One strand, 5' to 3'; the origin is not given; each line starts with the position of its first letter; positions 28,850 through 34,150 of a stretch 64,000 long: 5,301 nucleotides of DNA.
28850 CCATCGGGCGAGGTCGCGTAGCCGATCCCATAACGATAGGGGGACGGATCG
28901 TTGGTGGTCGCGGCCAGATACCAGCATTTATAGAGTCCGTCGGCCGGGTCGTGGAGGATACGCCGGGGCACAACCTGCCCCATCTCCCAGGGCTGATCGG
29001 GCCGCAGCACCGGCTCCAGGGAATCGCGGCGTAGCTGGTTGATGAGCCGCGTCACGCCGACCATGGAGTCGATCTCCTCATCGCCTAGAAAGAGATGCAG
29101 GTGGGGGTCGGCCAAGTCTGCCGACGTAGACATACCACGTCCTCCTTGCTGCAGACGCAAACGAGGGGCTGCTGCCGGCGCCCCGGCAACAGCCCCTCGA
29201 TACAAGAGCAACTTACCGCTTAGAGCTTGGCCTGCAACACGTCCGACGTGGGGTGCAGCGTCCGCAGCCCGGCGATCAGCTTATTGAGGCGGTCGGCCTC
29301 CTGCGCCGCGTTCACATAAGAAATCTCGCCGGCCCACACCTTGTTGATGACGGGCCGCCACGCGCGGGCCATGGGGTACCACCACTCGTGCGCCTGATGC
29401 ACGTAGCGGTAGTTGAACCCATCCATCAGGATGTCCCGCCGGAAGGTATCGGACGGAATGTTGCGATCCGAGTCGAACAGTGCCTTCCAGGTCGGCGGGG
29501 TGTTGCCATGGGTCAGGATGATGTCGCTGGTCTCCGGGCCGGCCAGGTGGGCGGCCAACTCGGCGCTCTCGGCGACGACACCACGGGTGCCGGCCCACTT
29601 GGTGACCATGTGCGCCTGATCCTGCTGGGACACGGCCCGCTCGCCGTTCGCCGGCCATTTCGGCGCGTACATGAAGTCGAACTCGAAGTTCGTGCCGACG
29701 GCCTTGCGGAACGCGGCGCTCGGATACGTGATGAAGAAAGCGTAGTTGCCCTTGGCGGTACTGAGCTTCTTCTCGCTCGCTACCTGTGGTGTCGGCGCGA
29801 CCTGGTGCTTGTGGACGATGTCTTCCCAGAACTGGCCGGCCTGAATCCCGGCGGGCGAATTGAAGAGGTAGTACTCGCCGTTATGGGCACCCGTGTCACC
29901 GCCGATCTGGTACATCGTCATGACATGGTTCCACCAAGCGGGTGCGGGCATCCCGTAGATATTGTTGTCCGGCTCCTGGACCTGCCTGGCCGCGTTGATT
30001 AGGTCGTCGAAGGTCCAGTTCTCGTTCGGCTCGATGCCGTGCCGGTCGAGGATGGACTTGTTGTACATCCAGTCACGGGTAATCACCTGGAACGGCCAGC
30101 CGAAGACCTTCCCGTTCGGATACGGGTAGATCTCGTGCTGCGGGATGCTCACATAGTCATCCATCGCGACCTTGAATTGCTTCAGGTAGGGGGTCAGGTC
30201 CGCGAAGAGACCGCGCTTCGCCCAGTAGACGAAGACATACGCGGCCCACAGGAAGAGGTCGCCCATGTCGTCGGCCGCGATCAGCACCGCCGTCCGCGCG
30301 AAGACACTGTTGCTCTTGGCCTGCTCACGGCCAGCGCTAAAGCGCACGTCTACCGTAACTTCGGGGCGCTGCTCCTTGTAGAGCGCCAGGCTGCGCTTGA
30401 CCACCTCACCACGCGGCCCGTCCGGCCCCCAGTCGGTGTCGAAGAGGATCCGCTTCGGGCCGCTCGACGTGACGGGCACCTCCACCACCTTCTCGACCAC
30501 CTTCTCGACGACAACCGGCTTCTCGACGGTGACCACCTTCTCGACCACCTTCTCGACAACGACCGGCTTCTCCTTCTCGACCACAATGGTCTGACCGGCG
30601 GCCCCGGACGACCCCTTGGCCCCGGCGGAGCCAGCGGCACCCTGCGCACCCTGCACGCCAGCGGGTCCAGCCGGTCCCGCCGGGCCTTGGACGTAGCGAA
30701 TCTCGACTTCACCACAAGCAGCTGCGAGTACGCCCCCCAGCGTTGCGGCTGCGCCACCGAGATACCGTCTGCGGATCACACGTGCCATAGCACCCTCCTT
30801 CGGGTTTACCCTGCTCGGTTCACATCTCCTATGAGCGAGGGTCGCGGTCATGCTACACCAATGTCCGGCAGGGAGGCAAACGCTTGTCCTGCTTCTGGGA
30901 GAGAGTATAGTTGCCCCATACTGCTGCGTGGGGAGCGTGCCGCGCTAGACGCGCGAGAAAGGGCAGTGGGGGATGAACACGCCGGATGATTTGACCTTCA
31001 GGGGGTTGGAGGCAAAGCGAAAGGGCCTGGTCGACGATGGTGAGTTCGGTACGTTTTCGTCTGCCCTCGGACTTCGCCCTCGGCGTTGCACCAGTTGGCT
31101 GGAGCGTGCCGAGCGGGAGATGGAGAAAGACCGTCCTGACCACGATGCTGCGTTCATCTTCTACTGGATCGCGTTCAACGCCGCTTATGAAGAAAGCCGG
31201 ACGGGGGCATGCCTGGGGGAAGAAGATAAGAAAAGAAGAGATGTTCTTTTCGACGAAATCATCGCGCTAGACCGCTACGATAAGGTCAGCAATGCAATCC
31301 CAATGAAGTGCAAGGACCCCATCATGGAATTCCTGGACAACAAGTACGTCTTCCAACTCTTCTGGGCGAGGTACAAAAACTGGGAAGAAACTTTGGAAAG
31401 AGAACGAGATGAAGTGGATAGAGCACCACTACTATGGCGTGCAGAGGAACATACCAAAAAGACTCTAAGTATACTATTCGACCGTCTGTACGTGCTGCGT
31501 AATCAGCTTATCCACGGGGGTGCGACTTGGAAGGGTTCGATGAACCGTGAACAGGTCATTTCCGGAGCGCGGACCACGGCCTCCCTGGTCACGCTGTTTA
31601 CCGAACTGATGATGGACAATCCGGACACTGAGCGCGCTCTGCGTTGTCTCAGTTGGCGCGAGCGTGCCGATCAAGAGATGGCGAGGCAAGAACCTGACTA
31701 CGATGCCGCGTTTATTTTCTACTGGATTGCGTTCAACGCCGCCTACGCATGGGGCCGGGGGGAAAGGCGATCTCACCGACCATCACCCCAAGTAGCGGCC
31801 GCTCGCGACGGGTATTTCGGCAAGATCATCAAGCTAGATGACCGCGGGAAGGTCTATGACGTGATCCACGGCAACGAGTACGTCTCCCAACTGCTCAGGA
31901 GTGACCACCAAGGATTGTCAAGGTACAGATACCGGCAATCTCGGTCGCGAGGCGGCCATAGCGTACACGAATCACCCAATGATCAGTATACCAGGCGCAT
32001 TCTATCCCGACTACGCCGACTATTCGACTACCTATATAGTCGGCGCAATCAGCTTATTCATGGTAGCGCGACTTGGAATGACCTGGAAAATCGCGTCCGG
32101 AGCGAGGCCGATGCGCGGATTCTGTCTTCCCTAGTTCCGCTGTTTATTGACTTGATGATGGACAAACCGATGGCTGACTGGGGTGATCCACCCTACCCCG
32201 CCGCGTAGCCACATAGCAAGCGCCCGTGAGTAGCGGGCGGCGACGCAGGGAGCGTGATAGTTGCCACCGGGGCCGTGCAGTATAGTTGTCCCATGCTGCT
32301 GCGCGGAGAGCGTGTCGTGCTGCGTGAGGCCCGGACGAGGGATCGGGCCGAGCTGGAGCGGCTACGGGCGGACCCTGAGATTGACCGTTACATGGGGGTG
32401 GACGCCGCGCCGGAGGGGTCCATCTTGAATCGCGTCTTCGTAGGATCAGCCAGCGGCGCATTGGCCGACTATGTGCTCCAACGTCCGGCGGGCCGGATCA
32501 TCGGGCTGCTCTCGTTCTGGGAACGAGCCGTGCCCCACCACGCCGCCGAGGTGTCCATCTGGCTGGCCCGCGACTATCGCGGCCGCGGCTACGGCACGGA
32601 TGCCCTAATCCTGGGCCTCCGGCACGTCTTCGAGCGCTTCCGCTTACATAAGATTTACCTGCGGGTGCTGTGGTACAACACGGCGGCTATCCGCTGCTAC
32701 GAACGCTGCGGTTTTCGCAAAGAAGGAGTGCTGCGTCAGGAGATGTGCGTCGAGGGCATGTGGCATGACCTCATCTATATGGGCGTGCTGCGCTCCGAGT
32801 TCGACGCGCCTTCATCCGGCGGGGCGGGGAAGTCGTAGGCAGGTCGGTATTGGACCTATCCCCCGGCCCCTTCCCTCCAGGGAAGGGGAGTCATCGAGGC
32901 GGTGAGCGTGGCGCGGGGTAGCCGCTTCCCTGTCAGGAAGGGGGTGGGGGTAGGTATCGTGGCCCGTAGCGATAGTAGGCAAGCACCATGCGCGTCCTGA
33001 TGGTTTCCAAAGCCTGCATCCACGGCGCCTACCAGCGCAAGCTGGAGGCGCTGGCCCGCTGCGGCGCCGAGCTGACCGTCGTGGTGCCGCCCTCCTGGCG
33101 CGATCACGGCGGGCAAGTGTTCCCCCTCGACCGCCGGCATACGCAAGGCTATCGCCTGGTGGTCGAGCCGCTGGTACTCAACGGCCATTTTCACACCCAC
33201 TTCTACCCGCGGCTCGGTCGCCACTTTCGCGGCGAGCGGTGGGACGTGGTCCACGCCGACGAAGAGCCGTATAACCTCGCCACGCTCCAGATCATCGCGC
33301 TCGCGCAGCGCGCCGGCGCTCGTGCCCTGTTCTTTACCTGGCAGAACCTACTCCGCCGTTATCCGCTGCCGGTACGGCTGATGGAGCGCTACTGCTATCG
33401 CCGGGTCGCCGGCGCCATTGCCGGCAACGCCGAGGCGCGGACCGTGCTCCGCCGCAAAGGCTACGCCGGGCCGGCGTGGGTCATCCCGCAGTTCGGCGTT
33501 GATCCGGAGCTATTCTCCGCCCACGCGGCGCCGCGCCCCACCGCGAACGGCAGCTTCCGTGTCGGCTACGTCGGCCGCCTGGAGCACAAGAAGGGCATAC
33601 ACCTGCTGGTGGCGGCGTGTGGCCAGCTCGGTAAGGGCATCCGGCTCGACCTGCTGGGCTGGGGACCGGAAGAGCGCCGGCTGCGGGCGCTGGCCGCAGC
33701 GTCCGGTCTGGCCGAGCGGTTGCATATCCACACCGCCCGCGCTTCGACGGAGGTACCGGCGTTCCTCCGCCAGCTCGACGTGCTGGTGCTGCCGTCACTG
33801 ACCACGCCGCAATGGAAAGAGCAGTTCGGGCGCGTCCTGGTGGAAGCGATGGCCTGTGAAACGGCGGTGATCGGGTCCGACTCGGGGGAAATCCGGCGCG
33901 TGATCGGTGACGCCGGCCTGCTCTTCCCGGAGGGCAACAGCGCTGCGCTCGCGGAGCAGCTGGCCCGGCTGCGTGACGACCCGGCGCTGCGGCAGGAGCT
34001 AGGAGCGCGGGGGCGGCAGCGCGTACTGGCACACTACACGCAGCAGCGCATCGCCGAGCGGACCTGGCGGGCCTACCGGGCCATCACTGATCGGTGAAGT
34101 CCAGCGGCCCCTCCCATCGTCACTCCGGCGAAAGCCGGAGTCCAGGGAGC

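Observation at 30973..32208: Compact single-chain double-HEPN protein (two RNQLIHG motifs) with no CRISPR, MNT or other known partner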

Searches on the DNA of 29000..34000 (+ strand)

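Call 59: search_rna_families(source=window, start=29000, end=34000, threshold=evalue, max_evalue=1)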
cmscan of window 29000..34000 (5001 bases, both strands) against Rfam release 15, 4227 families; matches with E-value up to 1: 2.
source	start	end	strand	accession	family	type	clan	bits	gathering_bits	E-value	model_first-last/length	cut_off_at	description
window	30521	30581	-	RF01129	sR44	Gene; snRNA; snoRNA; CD-box;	-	19.4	45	0.18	1-55/55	no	Small nucleolar RNA sR44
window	29144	29196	+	RF02470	Ms_IGR-8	Gene; sRNA;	-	19.2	44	0.9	1-63/63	no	Mycobacterium sRNA Ms_IGR-8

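Call 67: search_rna_families(sources=[L010, L013, L014, L018, L023, L032, L033, L035, L048, L062, L071, L072, L086, L089], threshold=gathering)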
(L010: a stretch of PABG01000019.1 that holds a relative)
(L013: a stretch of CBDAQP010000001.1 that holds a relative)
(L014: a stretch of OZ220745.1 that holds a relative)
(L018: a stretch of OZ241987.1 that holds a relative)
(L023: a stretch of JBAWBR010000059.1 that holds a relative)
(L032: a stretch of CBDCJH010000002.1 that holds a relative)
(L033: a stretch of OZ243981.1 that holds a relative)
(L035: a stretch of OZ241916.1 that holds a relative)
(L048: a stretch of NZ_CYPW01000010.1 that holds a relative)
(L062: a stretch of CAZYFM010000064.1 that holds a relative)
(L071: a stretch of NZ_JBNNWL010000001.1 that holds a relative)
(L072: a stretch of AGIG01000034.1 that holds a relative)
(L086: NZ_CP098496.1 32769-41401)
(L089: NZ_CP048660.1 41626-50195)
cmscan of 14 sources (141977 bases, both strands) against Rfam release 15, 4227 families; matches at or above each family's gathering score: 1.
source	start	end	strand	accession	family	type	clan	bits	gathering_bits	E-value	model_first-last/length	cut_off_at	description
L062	1551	1654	+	RF01725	SAM-I-IV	Cis-reg; riboswitch;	CL00012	65.7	41.1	2.6e-08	1-99/99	no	SAM-I/IV (S-adenosyl methionine) riboswitch aptamer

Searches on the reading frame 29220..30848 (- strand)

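Call 6: search_protein_families(library=ncbifam, proteins=[window:29220-30848:-], max_evalue=0.1)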
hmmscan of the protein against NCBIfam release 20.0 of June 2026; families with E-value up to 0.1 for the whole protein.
window:29220-30848:- (542 aa): 4 families
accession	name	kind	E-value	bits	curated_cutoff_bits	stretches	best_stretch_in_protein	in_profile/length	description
NF038330.1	adhesin_SclA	exception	0.00022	21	400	1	53-124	226-294/405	LPXTG-anchored collagen-like adhesin Scl1/SclA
NF038329.2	gly_rich_SclB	equivalog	0.00031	19.8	325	1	54-86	119-151/442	LPXTG-anchored collagen-like adhesin Scl2/SclB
NF007011.0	PRK09474.1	equivalog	0.0013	17.6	291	1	190-351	77-231/396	maltose/maltodextrin ABC transporter substrate-binding protein MalE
NF046116.1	adhesin_Lcl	equivalog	0.046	12.2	500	0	88-149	20-77/431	collagen-like adhesin Lcl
